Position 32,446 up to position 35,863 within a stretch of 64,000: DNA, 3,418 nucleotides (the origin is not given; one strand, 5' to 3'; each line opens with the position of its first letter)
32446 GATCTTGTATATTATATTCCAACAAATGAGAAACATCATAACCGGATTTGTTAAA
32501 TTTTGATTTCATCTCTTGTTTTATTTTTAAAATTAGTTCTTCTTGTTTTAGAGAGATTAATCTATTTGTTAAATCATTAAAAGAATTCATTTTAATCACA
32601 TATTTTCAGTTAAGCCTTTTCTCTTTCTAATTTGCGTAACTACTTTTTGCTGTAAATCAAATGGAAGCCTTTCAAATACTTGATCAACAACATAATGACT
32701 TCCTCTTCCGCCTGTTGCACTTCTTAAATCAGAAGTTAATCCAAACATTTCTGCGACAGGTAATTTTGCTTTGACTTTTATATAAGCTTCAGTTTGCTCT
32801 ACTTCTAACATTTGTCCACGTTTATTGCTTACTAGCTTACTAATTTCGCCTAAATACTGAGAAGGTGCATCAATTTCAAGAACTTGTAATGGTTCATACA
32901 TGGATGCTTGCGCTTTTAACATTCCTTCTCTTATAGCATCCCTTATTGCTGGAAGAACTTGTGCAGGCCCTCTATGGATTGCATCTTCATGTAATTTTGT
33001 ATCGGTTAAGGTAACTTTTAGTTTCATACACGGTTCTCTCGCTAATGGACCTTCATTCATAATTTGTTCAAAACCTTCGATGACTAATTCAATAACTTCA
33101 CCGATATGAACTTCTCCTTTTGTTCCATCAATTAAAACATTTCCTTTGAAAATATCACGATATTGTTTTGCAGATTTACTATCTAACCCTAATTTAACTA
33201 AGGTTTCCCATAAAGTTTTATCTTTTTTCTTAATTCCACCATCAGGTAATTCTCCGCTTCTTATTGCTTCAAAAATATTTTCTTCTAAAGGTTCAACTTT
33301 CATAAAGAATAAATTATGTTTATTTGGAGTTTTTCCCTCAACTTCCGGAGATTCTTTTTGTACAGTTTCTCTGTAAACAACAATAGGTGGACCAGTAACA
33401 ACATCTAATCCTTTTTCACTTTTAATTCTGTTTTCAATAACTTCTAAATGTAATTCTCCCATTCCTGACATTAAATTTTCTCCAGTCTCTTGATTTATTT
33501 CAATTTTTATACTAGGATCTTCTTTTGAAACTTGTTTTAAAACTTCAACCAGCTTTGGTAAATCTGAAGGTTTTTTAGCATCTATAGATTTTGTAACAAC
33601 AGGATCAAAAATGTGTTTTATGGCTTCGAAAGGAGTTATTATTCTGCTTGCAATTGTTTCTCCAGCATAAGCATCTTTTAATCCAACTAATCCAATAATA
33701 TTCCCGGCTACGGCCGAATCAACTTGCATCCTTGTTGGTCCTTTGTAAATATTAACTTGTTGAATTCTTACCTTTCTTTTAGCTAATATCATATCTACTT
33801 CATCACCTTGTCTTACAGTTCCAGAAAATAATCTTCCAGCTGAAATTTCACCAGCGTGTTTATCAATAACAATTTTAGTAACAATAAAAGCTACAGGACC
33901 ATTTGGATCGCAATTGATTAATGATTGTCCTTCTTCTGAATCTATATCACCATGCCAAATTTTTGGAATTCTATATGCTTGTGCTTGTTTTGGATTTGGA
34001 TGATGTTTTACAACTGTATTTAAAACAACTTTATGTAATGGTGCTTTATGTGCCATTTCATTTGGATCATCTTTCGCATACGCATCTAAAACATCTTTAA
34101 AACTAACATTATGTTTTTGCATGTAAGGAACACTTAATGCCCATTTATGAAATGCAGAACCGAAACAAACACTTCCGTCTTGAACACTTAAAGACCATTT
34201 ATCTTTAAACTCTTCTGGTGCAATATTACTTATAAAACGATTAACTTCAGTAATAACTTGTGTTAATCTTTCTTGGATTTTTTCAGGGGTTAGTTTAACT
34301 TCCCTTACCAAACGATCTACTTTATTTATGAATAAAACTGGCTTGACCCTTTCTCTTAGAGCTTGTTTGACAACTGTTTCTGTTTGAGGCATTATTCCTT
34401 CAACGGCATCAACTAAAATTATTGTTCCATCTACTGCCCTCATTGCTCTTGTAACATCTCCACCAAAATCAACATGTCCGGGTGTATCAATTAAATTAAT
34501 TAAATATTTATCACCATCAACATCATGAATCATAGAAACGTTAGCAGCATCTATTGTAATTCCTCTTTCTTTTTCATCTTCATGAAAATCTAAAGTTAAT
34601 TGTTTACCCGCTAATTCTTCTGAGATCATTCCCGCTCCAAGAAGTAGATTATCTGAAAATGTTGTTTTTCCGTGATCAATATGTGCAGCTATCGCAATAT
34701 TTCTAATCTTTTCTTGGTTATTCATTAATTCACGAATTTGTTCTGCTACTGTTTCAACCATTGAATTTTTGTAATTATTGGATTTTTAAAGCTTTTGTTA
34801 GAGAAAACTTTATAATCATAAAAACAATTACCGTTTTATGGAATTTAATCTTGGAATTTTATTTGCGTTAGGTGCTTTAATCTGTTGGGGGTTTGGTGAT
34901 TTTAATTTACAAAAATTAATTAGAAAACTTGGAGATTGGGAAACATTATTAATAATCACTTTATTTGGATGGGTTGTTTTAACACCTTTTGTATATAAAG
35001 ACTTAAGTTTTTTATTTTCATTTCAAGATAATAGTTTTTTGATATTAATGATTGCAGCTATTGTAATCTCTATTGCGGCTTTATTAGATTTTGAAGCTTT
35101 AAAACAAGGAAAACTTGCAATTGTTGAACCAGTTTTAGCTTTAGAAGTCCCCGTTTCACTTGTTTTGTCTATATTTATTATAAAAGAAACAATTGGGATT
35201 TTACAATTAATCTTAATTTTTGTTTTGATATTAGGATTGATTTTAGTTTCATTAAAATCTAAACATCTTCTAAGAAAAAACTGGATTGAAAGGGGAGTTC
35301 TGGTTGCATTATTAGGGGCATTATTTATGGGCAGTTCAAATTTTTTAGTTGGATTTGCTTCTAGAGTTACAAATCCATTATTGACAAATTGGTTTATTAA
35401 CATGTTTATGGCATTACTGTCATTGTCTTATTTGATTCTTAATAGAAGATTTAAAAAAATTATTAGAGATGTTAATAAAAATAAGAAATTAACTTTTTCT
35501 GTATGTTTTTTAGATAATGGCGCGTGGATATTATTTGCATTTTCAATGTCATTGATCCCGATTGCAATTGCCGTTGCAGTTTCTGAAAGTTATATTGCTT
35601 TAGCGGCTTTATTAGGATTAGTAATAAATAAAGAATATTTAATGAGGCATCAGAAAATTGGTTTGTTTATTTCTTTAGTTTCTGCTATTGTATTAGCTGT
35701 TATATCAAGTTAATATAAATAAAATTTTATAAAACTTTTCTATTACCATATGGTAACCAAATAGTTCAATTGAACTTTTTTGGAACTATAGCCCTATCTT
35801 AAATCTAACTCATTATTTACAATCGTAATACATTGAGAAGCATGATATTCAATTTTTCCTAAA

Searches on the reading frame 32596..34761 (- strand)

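Call 32: search_protein_families(library=pfam, proteins=[window:32596-34761:-], max_evalue=0.0001)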
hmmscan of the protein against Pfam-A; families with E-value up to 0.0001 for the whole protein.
window:32596-34761:- (721 aa): 6 families
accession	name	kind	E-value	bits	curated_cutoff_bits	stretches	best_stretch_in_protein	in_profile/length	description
PF00009.33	GTP_EFTU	-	6e-55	186.2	26.5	1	17-223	1-177/188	Elongation factor Tu GTP binding domain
PF14492.12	EFG_III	-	4.4e-23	81.6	27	1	386-457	3-74/75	Elongation Factor G, domain III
PF03764.24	EFG_IV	-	4.3e-22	78.6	24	1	511-618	10-121/121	Elongation factor G, domain IV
PF00679.30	EFG_C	-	6.8e-20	71.3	27.9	1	621-706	2-88/89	Elongation factor G C-terminus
PF03144.31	GTP_EFTU_D2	-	7.2e-13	49.2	30.3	1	304-371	1-73/73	Elongation factor Tu domain 2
PF22042.2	EF-G_D2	-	4.3e-12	46.4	27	1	291-371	3-82/84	Elongation factor G domain 2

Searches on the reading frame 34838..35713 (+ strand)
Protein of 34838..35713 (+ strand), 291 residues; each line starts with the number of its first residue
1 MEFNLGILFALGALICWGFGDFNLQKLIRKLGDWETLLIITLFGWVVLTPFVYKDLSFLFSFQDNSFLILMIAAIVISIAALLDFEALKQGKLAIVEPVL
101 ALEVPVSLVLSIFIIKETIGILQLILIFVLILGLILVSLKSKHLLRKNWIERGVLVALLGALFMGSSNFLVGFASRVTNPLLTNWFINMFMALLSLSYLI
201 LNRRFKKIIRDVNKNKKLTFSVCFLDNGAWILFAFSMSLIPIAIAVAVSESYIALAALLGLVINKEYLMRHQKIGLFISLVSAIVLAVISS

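Call 95: search_protein_families(library=pfam, proteins=[window:34838-35713:+], max_evalue=0.01)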
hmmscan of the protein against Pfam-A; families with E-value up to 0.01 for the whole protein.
window:34838-35713:+ (291 aa): 1 family
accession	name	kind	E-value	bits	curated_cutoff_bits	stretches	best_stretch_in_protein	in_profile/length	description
PF00892.27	EamA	-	1.1e-21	78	28.2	2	5-138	2-134/135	EamA-like transporter family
